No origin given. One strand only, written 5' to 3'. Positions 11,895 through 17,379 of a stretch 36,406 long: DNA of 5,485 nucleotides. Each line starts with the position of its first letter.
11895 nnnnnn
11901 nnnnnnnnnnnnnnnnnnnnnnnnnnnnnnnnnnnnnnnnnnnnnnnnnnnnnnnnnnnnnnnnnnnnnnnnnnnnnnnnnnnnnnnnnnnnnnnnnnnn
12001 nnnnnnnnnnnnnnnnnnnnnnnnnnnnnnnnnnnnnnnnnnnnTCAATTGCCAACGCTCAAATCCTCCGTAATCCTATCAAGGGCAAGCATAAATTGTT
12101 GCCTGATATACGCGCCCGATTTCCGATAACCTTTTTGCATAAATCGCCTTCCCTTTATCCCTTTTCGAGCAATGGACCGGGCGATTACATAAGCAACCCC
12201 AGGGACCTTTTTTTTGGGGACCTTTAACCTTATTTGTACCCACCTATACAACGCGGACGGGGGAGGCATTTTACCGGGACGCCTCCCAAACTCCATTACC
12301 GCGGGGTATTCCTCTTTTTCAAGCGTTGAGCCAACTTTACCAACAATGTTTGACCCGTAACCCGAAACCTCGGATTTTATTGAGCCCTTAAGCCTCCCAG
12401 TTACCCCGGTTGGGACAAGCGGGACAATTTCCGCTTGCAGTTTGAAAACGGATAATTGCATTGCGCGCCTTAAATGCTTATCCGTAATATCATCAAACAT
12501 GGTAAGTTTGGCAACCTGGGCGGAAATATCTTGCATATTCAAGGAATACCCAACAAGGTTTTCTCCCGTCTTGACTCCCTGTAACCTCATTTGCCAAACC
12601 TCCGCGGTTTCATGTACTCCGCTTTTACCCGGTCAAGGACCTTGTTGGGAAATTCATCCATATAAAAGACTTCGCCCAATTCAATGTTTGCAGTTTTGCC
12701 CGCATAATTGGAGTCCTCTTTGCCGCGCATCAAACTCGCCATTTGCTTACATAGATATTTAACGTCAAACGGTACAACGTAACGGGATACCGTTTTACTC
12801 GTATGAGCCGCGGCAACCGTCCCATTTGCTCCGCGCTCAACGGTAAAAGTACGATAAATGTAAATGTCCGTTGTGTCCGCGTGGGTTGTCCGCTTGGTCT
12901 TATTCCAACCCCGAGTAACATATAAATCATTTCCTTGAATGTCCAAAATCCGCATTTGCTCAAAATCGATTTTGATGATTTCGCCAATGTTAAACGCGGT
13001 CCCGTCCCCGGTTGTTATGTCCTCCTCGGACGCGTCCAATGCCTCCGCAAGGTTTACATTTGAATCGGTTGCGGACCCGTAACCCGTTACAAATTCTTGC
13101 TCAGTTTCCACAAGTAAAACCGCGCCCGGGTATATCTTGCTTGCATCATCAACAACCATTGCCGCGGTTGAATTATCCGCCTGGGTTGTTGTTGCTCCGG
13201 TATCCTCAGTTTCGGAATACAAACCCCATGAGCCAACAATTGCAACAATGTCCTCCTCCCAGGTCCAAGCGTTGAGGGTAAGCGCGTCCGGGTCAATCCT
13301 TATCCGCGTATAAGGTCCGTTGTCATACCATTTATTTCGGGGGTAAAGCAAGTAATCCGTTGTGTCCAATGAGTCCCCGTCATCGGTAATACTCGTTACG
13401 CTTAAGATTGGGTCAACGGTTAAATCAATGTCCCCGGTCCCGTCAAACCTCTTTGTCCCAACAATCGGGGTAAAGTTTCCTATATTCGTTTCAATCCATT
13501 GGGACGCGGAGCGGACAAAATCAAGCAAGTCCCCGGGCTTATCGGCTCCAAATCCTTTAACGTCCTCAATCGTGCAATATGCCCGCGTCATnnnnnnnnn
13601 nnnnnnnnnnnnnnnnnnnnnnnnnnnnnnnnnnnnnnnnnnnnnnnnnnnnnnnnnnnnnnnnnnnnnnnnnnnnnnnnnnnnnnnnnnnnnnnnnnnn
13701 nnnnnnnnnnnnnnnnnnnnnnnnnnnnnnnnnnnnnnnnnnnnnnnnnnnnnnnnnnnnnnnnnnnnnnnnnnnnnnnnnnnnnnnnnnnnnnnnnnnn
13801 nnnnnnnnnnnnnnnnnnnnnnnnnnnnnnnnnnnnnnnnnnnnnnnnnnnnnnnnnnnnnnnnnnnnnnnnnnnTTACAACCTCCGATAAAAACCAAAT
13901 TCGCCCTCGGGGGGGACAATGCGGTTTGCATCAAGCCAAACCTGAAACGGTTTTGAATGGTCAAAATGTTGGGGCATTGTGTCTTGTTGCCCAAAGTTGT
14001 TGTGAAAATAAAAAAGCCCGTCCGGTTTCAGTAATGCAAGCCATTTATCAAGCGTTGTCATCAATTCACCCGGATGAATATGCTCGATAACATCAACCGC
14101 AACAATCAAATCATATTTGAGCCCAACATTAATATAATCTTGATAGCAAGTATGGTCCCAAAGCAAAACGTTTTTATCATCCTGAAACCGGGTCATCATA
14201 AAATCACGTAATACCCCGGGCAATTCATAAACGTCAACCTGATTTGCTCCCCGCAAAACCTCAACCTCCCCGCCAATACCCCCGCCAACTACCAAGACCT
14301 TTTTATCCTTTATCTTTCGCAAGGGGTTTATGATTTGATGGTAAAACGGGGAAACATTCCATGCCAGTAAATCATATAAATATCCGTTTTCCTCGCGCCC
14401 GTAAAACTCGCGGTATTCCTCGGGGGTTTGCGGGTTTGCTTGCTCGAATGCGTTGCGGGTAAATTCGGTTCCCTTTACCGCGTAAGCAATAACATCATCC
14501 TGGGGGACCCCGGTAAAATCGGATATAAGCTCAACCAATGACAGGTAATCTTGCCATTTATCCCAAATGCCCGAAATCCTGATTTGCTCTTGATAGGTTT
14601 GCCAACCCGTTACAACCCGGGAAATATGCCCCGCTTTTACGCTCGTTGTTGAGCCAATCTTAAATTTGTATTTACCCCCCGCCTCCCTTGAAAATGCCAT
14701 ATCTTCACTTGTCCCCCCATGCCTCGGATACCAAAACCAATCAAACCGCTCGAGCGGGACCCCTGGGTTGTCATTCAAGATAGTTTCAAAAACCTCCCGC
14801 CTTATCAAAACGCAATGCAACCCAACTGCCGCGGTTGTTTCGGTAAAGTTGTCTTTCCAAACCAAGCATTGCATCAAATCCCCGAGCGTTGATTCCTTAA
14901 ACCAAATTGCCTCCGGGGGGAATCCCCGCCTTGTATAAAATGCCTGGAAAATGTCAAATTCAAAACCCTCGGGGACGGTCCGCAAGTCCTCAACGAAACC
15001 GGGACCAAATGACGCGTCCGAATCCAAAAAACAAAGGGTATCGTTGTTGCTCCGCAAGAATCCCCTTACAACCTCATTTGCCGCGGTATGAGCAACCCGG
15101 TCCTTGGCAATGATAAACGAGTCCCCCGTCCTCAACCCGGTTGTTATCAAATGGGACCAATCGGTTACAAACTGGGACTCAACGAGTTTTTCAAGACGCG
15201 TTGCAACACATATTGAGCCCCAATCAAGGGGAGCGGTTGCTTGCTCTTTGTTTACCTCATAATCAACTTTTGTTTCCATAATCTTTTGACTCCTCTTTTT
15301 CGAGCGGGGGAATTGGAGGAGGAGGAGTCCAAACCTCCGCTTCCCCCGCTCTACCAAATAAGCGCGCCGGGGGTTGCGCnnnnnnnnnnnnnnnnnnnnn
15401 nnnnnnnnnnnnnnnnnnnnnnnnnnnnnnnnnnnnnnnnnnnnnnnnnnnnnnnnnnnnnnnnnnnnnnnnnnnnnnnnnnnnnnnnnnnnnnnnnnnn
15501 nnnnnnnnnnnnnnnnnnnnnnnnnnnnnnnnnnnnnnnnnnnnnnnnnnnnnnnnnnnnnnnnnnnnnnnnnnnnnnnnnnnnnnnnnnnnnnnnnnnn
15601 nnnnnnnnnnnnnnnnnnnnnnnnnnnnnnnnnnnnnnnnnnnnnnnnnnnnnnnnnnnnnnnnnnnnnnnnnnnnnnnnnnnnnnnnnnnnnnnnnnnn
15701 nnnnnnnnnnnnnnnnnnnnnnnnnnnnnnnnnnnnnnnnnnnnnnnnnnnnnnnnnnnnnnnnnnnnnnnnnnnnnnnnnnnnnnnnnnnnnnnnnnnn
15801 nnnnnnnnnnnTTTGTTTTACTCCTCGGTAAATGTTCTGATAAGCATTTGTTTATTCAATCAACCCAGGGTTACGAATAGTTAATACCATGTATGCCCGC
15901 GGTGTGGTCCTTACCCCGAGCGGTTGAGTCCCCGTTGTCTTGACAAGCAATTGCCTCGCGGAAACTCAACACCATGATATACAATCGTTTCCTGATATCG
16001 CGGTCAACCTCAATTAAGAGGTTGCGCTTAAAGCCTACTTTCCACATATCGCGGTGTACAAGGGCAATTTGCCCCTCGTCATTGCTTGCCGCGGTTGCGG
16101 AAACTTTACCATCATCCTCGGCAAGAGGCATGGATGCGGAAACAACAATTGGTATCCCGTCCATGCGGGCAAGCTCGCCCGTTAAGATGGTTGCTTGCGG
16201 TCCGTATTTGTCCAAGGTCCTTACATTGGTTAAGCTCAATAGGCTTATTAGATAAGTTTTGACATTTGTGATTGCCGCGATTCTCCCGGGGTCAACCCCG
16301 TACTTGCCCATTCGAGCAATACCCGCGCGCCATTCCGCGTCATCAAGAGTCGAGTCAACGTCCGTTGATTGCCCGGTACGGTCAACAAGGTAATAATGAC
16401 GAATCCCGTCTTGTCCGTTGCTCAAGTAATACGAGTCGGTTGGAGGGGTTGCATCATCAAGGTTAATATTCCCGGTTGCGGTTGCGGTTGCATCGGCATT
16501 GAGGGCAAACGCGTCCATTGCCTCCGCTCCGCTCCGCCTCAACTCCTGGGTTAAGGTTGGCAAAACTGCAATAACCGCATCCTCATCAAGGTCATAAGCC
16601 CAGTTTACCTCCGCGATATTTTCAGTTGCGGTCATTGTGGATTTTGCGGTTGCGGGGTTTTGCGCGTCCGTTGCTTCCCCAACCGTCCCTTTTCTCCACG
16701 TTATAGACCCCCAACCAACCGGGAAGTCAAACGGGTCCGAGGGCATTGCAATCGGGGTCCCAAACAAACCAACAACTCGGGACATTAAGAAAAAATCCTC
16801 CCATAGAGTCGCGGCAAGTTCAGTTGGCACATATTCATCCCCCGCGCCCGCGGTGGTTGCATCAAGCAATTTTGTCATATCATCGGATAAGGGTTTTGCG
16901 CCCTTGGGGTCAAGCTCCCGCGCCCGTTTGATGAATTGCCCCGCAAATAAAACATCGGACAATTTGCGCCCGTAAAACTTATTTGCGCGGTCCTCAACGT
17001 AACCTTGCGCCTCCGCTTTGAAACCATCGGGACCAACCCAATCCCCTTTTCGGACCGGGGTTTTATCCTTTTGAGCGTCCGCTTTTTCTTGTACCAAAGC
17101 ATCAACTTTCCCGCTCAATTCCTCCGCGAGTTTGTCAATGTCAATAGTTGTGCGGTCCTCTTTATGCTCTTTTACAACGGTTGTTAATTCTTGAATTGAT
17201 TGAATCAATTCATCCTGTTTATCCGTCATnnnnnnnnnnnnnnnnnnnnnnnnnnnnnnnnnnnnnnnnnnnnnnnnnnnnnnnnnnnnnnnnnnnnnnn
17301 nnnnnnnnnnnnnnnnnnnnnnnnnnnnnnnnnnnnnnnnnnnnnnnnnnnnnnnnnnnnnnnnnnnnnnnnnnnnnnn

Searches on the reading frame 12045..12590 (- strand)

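Call 7: search_protein_families(library=phrogs, proteins=[window:12045-12590:-], max_evalue=0.001)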
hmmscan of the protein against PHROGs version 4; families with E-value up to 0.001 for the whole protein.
window:12045-12590:- (181 aa): 1 family
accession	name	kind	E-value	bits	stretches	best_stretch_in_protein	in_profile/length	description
phrog_5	-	connector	6.5e-07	30.4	1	26-166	102-205/239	tail completion or Neck1 protein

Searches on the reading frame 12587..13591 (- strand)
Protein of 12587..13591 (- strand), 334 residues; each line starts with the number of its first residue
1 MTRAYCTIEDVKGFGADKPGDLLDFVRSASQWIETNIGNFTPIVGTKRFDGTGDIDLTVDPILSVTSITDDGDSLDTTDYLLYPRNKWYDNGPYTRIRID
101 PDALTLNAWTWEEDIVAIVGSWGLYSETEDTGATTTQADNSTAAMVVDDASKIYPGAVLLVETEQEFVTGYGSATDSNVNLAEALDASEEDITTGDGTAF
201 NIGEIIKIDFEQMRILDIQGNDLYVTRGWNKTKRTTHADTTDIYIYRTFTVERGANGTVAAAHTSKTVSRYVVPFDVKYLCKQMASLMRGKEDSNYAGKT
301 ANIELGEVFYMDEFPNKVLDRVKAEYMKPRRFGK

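Call 7: search_protein_families(library=phrogs, proteins=[window:12587-13591:-], max_evalue=0.001)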
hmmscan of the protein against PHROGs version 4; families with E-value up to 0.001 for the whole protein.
window:12587-13591:- (334 aa): 1 family
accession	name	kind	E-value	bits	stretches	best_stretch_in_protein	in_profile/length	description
phrog_442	-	connector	1.5e-08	35.3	1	4-124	86-203/270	head-tail adaptor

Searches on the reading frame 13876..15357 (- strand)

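Call 8: search_protein_families(library=phrogs, proteins=[window:13876-15357:-], max_evalue=0.001)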
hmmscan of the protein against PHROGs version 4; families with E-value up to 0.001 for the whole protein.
window:13876-15357:- (493 aa): 0 families

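Call 28: search_protein_families(library=pfam, proteins=[window:13876-15357:-], max_evalue=0.01)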
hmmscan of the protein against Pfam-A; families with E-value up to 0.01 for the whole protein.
window:13876-15357:- (493 aa): 4 families
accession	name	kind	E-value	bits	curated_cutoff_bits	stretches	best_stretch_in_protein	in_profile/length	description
PF13489.12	Methyltransf_23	-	6.6e-07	29.6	27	1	346-453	16-118/164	Methyltransferase domain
PF08242.18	Methyltransf_12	-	0.00015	22.8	30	1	394-449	45-98/98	Methyltransferase domain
PF02353.26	CMAS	-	0.0015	18.4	27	1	404-463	117-176/273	Mycolic acid cyclopropane synthetase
PF05891.18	Methyltransf_PK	-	0.002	18.1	27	1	349-467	54-176/218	AdoMet dependent proline di-methyltransferase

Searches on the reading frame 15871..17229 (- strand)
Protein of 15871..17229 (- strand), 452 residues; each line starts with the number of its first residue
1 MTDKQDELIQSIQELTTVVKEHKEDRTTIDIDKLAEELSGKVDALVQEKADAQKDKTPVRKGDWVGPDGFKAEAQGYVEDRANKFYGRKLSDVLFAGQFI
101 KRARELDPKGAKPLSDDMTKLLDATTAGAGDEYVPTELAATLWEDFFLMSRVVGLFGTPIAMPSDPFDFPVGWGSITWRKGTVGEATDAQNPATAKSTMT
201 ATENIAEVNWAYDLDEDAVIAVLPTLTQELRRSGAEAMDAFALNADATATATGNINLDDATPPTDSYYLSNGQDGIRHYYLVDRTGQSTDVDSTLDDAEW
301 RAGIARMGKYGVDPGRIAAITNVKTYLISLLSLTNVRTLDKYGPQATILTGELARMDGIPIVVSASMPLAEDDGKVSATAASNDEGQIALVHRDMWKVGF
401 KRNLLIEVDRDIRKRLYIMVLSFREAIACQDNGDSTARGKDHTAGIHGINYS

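Call 8: search_protein_families(library=phrogs, proteins=[window:15871-17229:-], max_evalue=0.001)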
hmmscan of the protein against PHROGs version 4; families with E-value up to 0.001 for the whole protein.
window:15871-17229:- (452 aa): 1 family
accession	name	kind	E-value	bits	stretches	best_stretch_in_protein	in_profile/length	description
phrog_1623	-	head and packaging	2.9e-06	27.8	1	177-430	68-292/305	virion structural protein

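Call 28: search_protein_families(library=pfam, proteins=[window:15871-17229:-], max_evalue=0.01)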
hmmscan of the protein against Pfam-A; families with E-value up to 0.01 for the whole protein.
window:15871-17229:- (452 aa): 0 families
